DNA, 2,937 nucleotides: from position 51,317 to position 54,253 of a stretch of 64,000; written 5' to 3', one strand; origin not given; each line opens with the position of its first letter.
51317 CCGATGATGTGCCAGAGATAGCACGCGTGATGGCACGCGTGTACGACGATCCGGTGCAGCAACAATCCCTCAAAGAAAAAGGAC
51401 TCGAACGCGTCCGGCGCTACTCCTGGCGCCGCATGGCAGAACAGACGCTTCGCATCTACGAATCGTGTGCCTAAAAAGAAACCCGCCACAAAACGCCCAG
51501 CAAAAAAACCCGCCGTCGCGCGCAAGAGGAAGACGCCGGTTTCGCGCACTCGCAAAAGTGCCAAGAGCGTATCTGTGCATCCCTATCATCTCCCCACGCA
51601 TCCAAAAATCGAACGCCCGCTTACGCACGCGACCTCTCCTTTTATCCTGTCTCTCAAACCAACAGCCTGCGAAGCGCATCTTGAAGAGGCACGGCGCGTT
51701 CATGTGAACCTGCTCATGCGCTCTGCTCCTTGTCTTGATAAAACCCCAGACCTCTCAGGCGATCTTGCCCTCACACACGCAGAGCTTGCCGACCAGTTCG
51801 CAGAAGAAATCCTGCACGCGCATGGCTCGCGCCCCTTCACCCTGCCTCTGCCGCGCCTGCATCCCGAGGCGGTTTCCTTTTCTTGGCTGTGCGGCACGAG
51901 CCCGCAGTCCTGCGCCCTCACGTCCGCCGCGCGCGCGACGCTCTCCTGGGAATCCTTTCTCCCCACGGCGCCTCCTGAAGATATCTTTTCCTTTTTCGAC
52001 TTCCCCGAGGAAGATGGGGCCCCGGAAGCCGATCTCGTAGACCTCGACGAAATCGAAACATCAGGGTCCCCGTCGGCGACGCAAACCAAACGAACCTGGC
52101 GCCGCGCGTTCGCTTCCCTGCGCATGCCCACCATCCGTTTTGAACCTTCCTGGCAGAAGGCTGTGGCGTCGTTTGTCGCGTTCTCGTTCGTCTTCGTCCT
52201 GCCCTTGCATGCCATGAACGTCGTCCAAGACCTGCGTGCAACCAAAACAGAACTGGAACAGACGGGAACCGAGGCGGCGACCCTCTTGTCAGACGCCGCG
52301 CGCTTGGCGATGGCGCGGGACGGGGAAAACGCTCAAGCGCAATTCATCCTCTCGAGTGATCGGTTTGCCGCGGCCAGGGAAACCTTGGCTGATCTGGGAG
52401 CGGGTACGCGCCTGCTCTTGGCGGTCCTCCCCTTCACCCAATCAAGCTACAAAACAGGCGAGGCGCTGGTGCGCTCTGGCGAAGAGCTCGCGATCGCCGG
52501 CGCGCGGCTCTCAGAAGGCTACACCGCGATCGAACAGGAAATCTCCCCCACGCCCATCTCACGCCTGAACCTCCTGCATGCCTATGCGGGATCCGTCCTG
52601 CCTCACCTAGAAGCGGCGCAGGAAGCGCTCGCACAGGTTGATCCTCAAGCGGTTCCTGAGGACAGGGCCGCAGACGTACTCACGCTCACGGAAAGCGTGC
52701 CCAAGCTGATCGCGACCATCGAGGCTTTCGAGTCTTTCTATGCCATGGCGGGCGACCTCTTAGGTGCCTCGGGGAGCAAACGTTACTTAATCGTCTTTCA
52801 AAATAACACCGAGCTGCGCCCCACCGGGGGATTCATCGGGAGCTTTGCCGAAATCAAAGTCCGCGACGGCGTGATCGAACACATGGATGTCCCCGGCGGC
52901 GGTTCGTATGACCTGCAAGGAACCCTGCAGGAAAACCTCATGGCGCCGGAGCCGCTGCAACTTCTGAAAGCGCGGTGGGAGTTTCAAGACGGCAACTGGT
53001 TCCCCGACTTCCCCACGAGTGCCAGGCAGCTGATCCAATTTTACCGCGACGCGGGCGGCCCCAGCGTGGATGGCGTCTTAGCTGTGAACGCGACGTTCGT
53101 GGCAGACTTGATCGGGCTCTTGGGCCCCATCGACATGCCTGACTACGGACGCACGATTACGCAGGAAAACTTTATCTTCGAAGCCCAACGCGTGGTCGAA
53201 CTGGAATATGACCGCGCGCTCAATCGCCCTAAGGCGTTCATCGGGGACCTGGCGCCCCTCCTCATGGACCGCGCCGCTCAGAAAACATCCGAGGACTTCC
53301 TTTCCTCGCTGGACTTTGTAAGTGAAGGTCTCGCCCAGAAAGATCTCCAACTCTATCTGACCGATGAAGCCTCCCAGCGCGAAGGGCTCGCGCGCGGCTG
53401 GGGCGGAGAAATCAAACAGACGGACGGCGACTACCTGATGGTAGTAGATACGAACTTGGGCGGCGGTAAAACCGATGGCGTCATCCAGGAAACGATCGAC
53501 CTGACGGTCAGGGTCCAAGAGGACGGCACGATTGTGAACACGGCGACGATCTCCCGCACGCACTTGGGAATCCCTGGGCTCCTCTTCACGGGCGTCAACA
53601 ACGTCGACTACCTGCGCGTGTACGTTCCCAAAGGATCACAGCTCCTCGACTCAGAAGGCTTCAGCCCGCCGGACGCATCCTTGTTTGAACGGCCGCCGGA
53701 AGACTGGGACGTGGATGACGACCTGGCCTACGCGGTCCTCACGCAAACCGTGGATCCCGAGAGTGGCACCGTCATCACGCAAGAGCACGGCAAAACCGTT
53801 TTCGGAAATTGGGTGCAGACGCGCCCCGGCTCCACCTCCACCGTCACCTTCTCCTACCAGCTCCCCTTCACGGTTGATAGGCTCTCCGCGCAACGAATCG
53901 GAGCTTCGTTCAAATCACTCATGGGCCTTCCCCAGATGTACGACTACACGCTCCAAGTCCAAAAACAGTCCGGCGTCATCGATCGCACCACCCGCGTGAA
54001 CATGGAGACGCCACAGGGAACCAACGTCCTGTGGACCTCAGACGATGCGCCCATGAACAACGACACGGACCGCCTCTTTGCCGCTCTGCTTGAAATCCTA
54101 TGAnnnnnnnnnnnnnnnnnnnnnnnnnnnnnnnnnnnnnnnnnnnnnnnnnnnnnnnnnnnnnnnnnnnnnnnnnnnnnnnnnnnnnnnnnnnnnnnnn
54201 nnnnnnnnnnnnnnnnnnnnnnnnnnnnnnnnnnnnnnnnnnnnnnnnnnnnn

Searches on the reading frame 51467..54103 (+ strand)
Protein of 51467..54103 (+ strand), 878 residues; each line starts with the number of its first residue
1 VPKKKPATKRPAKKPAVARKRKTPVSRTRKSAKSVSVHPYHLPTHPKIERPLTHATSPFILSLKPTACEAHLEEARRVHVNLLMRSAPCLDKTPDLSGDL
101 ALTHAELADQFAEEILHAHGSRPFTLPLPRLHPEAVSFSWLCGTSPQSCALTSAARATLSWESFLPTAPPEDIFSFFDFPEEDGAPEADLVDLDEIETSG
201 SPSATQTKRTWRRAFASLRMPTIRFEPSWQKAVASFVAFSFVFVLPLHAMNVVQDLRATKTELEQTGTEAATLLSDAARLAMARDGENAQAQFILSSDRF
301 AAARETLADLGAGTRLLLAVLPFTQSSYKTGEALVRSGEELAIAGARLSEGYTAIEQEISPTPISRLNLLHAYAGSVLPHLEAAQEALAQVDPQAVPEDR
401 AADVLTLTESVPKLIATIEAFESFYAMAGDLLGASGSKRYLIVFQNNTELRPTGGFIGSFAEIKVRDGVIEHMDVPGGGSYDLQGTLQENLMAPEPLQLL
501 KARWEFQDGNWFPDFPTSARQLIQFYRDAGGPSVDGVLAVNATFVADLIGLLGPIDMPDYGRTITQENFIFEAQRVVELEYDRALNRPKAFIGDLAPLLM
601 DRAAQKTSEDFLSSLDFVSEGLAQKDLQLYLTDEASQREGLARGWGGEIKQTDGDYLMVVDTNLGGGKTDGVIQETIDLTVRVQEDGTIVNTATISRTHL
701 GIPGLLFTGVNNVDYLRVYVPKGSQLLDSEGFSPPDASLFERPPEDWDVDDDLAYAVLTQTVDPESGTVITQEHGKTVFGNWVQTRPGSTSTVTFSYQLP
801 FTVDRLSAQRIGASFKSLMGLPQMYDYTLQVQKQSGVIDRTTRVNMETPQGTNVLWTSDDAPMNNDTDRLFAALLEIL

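Call 28: search_protein_families(library=pfam, proteins=[window:51467-54103:+], max_evalue=0.001)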
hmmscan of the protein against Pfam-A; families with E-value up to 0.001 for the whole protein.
window:51467-54103:+ (878 aa): 1 family
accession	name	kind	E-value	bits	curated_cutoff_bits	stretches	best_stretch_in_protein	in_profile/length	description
PF13196.11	DUF4012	-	5.7e-29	101.9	28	1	436-570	2-136/144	Protein of unknown function (DUF4012)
